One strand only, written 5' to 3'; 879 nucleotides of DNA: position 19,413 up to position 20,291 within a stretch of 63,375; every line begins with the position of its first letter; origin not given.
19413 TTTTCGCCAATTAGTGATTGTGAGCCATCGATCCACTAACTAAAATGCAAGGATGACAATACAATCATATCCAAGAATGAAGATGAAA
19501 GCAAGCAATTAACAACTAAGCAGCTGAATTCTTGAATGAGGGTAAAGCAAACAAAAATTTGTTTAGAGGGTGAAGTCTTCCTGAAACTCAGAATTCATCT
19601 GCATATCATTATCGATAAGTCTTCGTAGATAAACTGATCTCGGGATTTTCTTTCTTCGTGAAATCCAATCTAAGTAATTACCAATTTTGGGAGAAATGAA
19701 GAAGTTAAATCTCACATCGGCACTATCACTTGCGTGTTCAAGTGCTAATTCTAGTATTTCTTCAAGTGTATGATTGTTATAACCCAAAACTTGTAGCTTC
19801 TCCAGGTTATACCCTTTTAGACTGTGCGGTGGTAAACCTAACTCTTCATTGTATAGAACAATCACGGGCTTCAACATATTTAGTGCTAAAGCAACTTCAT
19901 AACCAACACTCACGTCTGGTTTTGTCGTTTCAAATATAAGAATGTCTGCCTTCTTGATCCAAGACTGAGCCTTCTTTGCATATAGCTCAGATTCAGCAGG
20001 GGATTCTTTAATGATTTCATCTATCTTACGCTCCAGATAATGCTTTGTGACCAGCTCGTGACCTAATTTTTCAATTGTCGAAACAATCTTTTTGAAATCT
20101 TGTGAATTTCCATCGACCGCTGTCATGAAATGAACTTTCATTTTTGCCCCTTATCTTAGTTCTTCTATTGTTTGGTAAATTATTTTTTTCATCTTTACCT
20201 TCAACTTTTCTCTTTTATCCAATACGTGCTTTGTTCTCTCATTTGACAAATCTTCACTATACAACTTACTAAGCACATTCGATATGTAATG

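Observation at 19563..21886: AT-rich 3-gene island: two DNPH1/Rcl-like N-glycosidase-RHH fusions flanking a PNP/AMP-nucleosidase-fold protein (candidate undescribed nucleotide-targeting conflict module)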

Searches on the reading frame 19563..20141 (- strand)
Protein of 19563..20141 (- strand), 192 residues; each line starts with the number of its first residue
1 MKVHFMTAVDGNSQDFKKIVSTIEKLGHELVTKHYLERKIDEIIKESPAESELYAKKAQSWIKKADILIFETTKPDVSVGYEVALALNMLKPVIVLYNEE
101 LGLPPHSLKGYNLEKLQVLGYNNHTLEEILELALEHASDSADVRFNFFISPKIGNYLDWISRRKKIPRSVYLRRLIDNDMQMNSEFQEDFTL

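Call 3: search_protein_families(library=pfam, proteins=[window:19563-20141:-], max_evalue=1)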
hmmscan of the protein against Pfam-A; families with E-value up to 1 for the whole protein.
window:19563-20141:- (192 aa): 5 families
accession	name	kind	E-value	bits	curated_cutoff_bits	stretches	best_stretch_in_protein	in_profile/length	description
PF05014.21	Nuc_deoxyrib_tr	-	3.7e-05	24.3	28.8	1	16-101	17-101/117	Nucleoside 2-deoxyribosyltransferase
PF12651.13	RHH_3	-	0.012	16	21.6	1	143-174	3-34/44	Ribbon-helix-helix domain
PF10790.15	DUF2604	-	0.014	16.3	25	1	111-159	12-60/85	Protein of Unknown function (DUF2604)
PF24329.1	FN-plug_TEN1-4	-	0.047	14.4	27.8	0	1-33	16-46/86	Teneurin 1-4, FN-plug domain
PF02637.23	GatB_Yqey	-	0.16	12.3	27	1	17-61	74-119/148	GatB domain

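Call 4: search_protein_families(library=padloc, proteins=[window:19563-20141:-], max_evalue=1)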
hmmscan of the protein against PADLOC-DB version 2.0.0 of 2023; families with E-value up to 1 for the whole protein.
window:19563-20141:- (192 aa): 1 family
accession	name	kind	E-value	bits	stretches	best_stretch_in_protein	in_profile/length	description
PDLC00825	E1-E2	-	0.017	12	1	36-115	381-458/568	E1-E2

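Call 5: search_protein_families(library=ncbifam, proteins=[window:19563-20141:-], max_evalue=1)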
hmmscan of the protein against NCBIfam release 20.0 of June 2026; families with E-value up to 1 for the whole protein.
window:19563-20141:- (192 aa): 1 family
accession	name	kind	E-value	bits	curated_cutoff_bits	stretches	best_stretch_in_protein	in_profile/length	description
NF007709.0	PRK10404.1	equivalog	0.086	13.4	139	1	33-90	40-97/101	stress response protein ElaB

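Call 7: search_solved_structures(query=window:19563-20141:-, max_evalue=10, show_alignments=2)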
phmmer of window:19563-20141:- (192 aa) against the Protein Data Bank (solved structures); distinct sequences matched with E-value up to 10: 12.
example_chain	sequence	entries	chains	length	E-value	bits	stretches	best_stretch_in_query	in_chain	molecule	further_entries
2klh_A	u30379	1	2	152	4.5e-11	46.1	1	3-127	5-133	c-Myc-responsive protein Rcl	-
4fyh_A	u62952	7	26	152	2.9e-10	43.5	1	3-127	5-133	Deoxyribonucleoside 5'-monophosphate N-glycosidase | 2'-deoxynucleoside 5'-phosphate N-hydrolase 1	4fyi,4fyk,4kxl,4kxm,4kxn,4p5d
2khz_A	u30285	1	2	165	3.8e-10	43.1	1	3-129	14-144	c-Myc-responsive protein Rcl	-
8rpt_B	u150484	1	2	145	1.8e-08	37.6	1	5-131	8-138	2'-deoxynucleoside 5'-phosphate N-hydrolase 1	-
9i3q_A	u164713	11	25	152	1.1e-07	35.1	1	5-132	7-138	5-hydroxymethyl-dUMP N-hydrolase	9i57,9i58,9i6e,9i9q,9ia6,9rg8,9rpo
8rps_C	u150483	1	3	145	1.2e-07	34.9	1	5-131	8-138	2'-deoxynucleoside 5'-phosphate N-hydrolase 1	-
9da1_A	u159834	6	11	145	1.2e-07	34.9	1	5-131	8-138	5-hydroxymethyl-dUMP N-hydrolase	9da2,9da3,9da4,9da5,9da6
8os9_A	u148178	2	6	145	1.2e-07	34.9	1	5-131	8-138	2'-deoxynucleoside 5'-phosphate N-hydrolase 1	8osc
4p5e_A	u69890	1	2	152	1.3e-07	34.9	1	5-131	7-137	2'-deoxynucleoside 5'-phosphate N-hydrolase 1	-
8qhr_A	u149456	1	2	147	1.3e-07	34.8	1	5-131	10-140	2'-deoxynucleoside 5'-phosphate N-hydrolase 1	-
8rqd_C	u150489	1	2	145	1.8e-07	34.4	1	11-131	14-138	2'-deoxynucleoside 5'-phosphate N-hydrolase 1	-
8qhq_A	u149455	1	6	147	3.5e-07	33.4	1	5-131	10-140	2'-deoxynucleoside 5'-phosphate N-hydrolase 1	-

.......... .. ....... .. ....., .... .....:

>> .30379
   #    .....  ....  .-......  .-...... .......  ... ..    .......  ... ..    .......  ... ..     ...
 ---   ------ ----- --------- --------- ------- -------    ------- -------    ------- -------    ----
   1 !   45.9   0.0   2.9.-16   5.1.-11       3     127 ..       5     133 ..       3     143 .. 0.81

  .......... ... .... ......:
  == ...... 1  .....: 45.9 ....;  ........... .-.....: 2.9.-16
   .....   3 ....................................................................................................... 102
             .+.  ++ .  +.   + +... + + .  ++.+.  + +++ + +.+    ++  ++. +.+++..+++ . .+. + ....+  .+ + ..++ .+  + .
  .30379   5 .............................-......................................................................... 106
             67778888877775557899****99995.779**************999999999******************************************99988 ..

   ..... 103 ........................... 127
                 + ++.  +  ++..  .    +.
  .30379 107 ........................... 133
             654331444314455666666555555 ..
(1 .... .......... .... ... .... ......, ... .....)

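Call 11: find_homologous_proteins(query=window:19563-20141:-)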
Query window:19563-20141:- (192 aa): 544 proteins with E <= 0.001 among 692 candidates; the best 120 are listed.
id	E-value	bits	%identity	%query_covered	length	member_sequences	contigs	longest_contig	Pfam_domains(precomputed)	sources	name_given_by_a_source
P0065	3.4e-121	420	100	100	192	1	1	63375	-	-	-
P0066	2.3e-98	345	80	100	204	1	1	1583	PF05014.22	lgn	-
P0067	6.1e-83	295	67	97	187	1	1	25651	PF05014.22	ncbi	ncbi:MAG: hypothetical protein WAU07_02955 [Microgenomates group bacterium]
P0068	1.0e-82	294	71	97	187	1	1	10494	PF05014.22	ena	-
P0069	3.9e-82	292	68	99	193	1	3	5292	-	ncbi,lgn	-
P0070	6.7e-79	282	66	97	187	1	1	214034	PF05014.22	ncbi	-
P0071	1.6e-76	274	64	97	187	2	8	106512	PF05014.22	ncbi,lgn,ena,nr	ncbi:MAG: hypothetical protein H6773_03205 [Pseudomonadales bacterium]|nr:hypothetical protein [Cand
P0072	3.7e-76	273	63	98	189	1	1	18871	-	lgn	-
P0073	1.3e-75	271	65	98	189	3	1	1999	PF05014.22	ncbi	-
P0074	7.2e-75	269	63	97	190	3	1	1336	PF05014.22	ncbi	-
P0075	3.6e-74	266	66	97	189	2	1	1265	PF05014.22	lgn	-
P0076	6.5e-74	266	62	97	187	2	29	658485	PF05014.22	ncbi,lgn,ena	-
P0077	1.3e-73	265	62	97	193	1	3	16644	PF05014.22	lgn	-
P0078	1.7e-73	264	66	98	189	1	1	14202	PF05014.22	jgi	jgi:hypothetical protein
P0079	1.2e-72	262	61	97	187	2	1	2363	PF05014.22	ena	-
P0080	7.4e-72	259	60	97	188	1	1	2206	PF05014.22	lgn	-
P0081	8.0e-72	259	59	97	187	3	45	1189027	PF05014.22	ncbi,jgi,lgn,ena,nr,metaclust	ncbi:MAG: hypothetical protein GW762_03130 [Candidatus Pacebacteria bacterium]|nr:hypothetical prote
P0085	1.4e-70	255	59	97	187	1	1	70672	PF05014.22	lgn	-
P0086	4.5e-70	253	58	97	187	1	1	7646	PF05014.22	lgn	-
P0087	4.5e-70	253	61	97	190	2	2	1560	PF05014.22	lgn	-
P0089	1.5e-68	248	58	97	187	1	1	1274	PF05014.22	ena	-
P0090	1.9e-68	248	61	95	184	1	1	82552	PF05014.22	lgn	-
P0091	1.3e-67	245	59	98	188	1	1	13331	PF05014.22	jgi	jgi:hypothetical protein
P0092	1.4e-67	245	57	97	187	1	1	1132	PF05014.22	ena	-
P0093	2.0e-67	244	58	97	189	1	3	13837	PF05014.22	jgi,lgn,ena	-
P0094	2.1e-66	241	59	92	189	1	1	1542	PF05014.22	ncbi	-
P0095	8.2e-66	239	58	92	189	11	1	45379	PF05014.22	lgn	-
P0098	2.6e-64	234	56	97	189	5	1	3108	PF05014.22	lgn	-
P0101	1.3e-63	232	56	97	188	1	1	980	PF05014.22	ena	-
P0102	1.7e-63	232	57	93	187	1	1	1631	PF05014.22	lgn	-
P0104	6.1e-63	230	56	97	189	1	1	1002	PF05014.22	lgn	-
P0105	2.0e-62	228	56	97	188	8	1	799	PF05014.22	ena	-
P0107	1.4e-61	225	54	97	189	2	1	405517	PF05014.22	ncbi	-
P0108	1.8e-61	225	55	97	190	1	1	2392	PF05014.22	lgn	-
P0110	2.9e-61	224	54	97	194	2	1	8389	PF05014.22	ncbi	-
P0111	3.0e-61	224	56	97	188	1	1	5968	PF05014.22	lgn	-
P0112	4.8e-61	224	58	96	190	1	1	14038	PF05014.22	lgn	-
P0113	9.8e-61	223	55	97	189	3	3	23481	PF05014.22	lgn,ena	-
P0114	2.9e-60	221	51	98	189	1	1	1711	PF05014.22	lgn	-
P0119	6.4e-59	217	54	97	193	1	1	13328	PF05014.22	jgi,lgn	jgi:hypothetical protein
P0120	1.4e-58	216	53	97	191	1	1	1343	PF05014.22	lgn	-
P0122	2.1e-58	215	61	79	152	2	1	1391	PF05014.22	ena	-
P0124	2.0e-57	212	52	98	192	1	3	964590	-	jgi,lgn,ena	jgi:hypothetical protein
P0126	8.0e-57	210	52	97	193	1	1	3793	PF05014.22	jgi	jgi:nucleoside 2-deoxyribosyltransferase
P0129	2.8e-56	208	49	98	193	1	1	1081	PF05014.22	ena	-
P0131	5.6e-56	207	52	97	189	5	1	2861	PF05014.22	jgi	jgi:nucleoside 2-deoxyribosyltransferase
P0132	4.2e-55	204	52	98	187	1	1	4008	PF05014.22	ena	-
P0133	4.6e-55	204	49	98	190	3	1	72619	PF05014.22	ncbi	-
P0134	5.0e-55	204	51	97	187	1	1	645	PF05014.22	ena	-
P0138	3.9e-54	201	51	97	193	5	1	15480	PF05014.22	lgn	-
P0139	8.8e-54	200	49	98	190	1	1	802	PF05014.22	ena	-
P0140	1.2e-53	200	51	97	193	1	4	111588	PF05014.22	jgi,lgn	-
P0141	9.0e-53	197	48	97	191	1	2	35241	PF05014.22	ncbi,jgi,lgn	-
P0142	3.2e-51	192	48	98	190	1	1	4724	PF05014.22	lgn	-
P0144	1.1e-50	190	48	94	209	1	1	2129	PF05014.22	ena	-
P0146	2.9e-50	189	45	98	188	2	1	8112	PF05014.22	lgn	-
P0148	8.2e-49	184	44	98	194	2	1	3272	PF05014.22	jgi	-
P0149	9.5e-49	184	48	94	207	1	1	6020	PF05014.22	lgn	-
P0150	1.3e-48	183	46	97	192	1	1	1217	PF05014.22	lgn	-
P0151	9.1e-48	180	46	98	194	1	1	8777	PF05014.22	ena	-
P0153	1.4e-47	180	44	97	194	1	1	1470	PF05014.22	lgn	-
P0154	3.5e-46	175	45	98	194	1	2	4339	PF05014.22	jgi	-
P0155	9.6e-45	171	46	98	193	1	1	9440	PF05014.22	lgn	-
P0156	4.1e-44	169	45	98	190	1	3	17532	PF05014.22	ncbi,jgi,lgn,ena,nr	ncbi:MAG TPA: nucleoside 2-deoxyribosyltransferase [Candidatus Bathyarchaeia archaeon]|nr:nucleoside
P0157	1.1e-43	167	44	98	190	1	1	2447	PF05014.22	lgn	-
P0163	7.4e-42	161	44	98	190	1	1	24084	PF05014.22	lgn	-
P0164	1.3e-41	160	44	97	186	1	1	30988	PF05014.22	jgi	jgi:2'-deoxynucleoside 5'-phosphate N-hydrolase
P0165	2.4e-41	160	49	94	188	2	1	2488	PF05014.22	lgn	-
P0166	5.4e-41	158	41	97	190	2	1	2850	PF05014.22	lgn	-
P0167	8.5e-41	158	41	98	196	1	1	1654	PF05014.22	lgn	-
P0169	1.2e-40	157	43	97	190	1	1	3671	PF05014.22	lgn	-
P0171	1.8e-40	157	43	97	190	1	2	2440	PF05014.22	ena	-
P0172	1.9e-40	157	41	97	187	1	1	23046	PF05014.22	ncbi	-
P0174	4.2e-40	155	43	97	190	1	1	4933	PF05014.22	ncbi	-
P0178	2.4e-39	153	42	97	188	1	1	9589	PF05014.22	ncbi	-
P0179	2.4e-39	153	42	97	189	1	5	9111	PF05014.22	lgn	-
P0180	2.4e-39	153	39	97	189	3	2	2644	PF05014.22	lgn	-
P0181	2.7e-39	153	42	97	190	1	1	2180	PF05014.22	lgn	-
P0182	3.5e-39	152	42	97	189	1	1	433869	PF05014.22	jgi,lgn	-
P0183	4.2e-39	152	41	97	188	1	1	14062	PF05014.22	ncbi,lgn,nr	ncbi:MAG: hypothetical protein U9O78_03390 [Patescibacteria group bacterium]|nr:hypothetical protein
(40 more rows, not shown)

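Call 28: predict_structure(alignment_id=A4)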
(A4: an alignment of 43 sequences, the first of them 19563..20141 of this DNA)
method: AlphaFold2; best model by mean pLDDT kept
length: 192 residues; sequences in the alignment: 43
mean_pLDDT: 89.5   pTM: 0.71
mean pLDDT of the five models: 89.5, 88.1, 85.7, 85.5, 85.4
residues with pLDDT >= 90: 123; 70-90: 61; 50-70: 7; < 50: 1
segments of 3 or more residues with pLDDT < 50: none
pLDDT, mean of each block of 10 residues (from residue 1): 93 94 96 90 91 91 94 89 91 95 84 88 95 89 69 94 90 88 85 52
secondary structure, 60 per line:
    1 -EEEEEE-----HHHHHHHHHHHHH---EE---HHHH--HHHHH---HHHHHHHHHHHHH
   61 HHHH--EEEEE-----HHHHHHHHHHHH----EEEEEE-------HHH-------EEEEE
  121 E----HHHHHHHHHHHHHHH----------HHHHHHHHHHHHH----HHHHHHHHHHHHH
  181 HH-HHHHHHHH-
elements in order: E2-7 H13-25 H34-37 H40-44 H48-64 E67-71 H77-88 E93-98 E116-121 H126-140 H151-163 H168-182 H184-191

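Call 31: fold_search(model_id=the predicted structure, library=pdb)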
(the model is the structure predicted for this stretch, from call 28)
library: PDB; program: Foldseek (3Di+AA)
matches with E <= 10: 1387; with E <= 0.001: 92
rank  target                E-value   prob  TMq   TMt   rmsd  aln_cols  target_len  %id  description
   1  4kxl_D                4.7e-08  1.00  0.58  0.80   2.3       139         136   22  Crystal structure of DNPH1 (RCL) with 6-CYCLOPENTYL-AMP (released 2014-02-05)
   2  4kxm_A                5.3e-08  1.00  0.57  0.81   2.3       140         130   21  Crystal structure of DNPH1 (RCL) WITH N6-ISOPENTENYL-AMP (released 2014-02-05)
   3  4kxl_C                6.0e-08  1.00  0.58  0.80   3.3       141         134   22  Crystal structure of DNPH1 (RCL) with 6-CYCLOPENTYL-AMP (released 2014-02-05)
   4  4kxl_B                8.8e-08  1.00  0.55  0.82   2.6       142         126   21  Crystal structure of DNPH1 (RCL) with 6-CYCLOPENTYL-AMP (released 2014-02-05)
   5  9da5_A                9.4e-08  1.00  0.54  0.81   2.3       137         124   20  Crystal structure of human DNPH1 bound to inhibitor 2c (released 2025-02-05)
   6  9i57_A                1.0e-07  1.00  0.59  0.77   4.6       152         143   22  Crystal structure of DNPH1 bound by compound 39. (released 2025-11-12)
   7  4kxn_A                1.2e-07  1.00  0.58  0.83   2.2       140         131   21  Crystal structure of DNPH1 (RCL) with kinetine riboside monophosphate (released 2014-02-05)
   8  4kxl_A                1.4e-07  1.00  0.58  0.80   2.2       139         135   22  Crystal structure of DNPH1 (RCL) with 6-CYCLOPENTYL-AMP (released 2014-02-05)
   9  4fyk_A                1.5e-07  1.00  0.54  0.80   2.6       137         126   22  Crystal structure of rcl with 5'-phiosphorothioate-adenosine (released 2013-01-02)
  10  9i57_B                1.6e-07  1.00  0.56  0.76   3.1       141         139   22  Crystal structure of DNPH1 bound by compound 39. (released 2025-11-12)
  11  4kxm_C                1.8e-07  1.00  0.57  0.80   2.8       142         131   22  Crystal structure of DNPH1 (RCL) WITH N6-ISOPENTENYL-AMP (released 2014-02-05)
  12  4kxm_B                2.0e-07  1.00  0.58  0.81   2.4       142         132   20  Crystal structure of DNPH1 (RCL) WITH N6-ISOPENTENYL-AMP (released 2014-02-05)
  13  4p5d_A                2.3e-07  1.00  0.61  0.79   2.7       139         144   22  CRYSTAL STRUCTURE OF RAT DNPH1 (RCL) WITH 6-NAPHTHYL-PURINE-RIBOSIDE-MONOPHOSPHATE (released 2014-08-20)
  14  8qhq_E                2.3e-07  1.00  0.57  0.80   3.8       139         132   21  Crystal structure of human DNPH1 bound to hmdUMP (released 2023-11-08)
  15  9i58_B                2.8e-07  1.00  0.59  0.83   2.3       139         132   21  Crystal structure of DNPH1 bound by compound 31. (released 2025-11-12)
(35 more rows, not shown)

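Call 37: find_encoding_contigs(protein=P0081, flank=7000, max_places=3)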
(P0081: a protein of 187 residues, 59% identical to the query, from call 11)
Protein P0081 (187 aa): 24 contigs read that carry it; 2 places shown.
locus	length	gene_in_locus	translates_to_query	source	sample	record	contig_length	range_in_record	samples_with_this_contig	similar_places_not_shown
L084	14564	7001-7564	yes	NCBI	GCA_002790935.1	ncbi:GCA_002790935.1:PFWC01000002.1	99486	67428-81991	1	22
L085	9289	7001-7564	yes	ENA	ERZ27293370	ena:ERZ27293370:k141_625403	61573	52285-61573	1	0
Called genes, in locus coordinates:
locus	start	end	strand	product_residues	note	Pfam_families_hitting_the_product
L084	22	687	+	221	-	PF07963:N_methyl (weak)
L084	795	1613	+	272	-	PF06750:A24_N_bact, PF01478:Peptidase_A24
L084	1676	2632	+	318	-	-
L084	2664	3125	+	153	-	PF07963:N_methyl (weak)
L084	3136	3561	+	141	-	-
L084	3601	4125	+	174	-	PF07963:N_methyl (weak)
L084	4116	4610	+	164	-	-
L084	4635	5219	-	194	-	PF07963:N_methyl (weak)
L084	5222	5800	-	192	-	-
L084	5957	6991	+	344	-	-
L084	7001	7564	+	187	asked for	PF05014:Nuc_deoxyrib_tr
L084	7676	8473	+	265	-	-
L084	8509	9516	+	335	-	PF11104:PilM_2, PF08841:DDR (faint), PF14450:FtsA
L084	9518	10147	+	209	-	-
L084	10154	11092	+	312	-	PF10741:T2SSM_b (weak)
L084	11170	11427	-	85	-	PF13083:KH_KhpA-B, PF00013:KH_1 (weak)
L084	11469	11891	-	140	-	PF00886:Ribosomal_S16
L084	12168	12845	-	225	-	PF22935:RM44_endonuclase, PF14622:Ribonucleas_3_3, PF00636:Ribonuclease_3, PF00035:dsrm, PF14709:DND1_DSRM (weak)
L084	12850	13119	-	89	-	-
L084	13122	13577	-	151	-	PF01029:NusB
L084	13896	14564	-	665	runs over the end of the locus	PF17191:RecG_wedge, PF00270:DEAD, PF04851:ResIII, PF00271:Helicase_C, PF22590:Cas3-like_C_2 (weak)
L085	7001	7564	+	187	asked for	PF05014:Nuc_deoxyrib_tr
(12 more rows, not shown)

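Call 42: search_protein_families(library=phrogs, proteins=[window:19563-20141:-], max_evalue=0.01)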
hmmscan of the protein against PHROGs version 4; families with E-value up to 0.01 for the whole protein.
window:19563-20141:- (192 aa): 0 families
